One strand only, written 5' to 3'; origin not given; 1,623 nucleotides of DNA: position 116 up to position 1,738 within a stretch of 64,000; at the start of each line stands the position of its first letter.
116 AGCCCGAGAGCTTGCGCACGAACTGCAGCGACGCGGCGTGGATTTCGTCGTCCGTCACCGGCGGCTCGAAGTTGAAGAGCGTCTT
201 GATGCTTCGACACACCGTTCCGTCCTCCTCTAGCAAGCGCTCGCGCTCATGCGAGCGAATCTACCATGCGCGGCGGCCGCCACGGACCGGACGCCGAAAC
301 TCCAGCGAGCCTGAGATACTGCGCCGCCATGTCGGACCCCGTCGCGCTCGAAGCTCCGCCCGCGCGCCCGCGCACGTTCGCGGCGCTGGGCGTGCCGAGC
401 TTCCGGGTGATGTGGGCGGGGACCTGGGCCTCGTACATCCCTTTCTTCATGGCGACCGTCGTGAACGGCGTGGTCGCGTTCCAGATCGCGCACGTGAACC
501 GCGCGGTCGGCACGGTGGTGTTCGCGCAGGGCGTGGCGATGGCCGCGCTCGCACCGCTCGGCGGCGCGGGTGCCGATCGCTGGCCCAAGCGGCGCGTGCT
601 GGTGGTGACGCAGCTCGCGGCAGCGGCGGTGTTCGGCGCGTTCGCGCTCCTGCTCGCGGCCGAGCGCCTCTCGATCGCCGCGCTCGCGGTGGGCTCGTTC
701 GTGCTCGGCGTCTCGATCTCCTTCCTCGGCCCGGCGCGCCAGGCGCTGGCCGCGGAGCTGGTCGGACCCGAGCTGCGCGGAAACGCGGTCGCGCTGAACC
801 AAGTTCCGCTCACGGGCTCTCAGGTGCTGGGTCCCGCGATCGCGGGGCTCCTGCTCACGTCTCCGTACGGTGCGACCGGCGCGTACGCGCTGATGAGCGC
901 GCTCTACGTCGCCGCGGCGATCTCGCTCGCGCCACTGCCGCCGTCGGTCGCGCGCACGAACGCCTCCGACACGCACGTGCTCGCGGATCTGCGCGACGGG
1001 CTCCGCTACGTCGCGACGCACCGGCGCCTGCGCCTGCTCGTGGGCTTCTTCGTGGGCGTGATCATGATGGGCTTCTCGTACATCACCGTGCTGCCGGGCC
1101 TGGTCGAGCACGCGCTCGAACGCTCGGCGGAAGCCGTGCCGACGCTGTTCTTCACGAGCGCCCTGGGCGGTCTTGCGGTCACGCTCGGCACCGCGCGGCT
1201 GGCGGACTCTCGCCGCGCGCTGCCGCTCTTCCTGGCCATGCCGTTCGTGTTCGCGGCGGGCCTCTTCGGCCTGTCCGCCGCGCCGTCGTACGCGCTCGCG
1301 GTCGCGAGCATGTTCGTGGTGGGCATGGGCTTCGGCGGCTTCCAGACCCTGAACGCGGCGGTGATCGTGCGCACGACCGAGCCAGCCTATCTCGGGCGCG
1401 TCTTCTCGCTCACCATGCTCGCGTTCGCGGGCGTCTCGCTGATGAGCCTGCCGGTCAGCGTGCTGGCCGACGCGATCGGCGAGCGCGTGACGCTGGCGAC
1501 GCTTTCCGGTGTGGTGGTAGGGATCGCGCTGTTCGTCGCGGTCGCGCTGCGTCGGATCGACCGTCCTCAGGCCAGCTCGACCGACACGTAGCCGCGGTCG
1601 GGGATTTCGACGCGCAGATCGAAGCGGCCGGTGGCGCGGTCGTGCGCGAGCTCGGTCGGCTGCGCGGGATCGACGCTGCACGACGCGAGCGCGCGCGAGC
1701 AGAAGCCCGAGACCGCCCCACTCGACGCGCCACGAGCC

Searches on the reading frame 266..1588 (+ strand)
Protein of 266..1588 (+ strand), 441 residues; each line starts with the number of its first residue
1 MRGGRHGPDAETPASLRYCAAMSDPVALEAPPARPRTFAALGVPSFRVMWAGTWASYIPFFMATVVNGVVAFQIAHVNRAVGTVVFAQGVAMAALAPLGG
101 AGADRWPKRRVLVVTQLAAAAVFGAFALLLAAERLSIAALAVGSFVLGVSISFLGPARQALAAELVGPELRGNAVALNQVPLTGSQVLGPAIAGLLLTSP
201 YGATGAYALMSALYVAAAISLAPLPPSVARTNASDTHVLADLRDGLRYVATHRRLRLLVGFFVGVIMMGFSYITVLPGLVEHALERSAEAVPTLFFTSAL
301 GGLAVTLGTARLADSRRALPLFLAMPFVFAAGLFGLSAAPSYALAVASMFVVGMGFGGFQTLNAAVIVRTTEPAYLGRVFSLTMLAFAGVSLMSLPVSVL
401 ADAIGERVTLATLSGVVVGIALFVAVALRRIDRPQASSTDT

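Call 6: search_protein_families(library=pfam, proteins=[window:266-1588:+], max_evalue=0.01)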
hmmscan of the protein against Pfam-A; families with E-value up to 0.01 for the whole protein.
window:266-1588:+ (441 aa): 2 families
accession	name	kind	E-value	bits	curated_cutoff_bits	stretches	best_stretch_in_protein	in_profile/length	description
PF07690.21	MFS_1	-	7.1e-32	111.1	33.4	1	50-388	2-340/347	Major Facilitator Superfamily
PF05977.19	MFS_3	-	9.4e-23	80.9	27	1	37-435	3-402/524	Transmembrane secretion effector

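Call 7: search_protein_families(library=ncbifam, proteins=[window:266-1588:+], max_evalue=0.01)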
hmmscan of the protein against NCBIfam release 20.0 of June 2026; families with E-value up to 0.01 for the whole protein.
window:266-1588:+ (441 aa): 8 families
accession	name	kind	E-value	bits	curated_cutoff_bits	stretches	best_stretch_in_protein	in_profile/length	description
TIGR00900.1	2A0121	subfamily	8.8e-32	110.8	319.6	1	46-405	1-364/364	H+ Antiporter protein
NF007792.0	PRK10489.1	equivalog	7.4e-21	74.6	324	1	44-437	17-411/419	enterobactin transporter EntS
NF012178.0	tet_MFS_V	exception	3.5e-19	69.2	640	1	61-421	25-386/409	tetracycline efflux MFS transporter Tet(V)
NF000245.1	macrolide_MefA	exception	1e-08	34.7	675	1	46-425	11-394/405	macrolide efflux MFS transporter Mef(A)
NF008650.1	PRK11646.1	equivalog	6.1e-06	25.5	469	1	81-311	48-265/400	multidrug efflux MFS transporter MdtH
NF006386.0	PRK08633.1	equivalog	1e-05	23.5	1221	1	95-404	63-385/1147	acyl-[ACP]--phospholipid O-acyltransferase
TIGR00880.1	2_A_01_02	superfamily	6.6e-05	23.1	131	1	82-224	1-137/141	multidrug resistance protein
NF040895.2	MFS_effux_SdrM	equivalog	0.0048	16.1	550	1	255-394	258-397/441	multidrug efflux MFS transporter SdrM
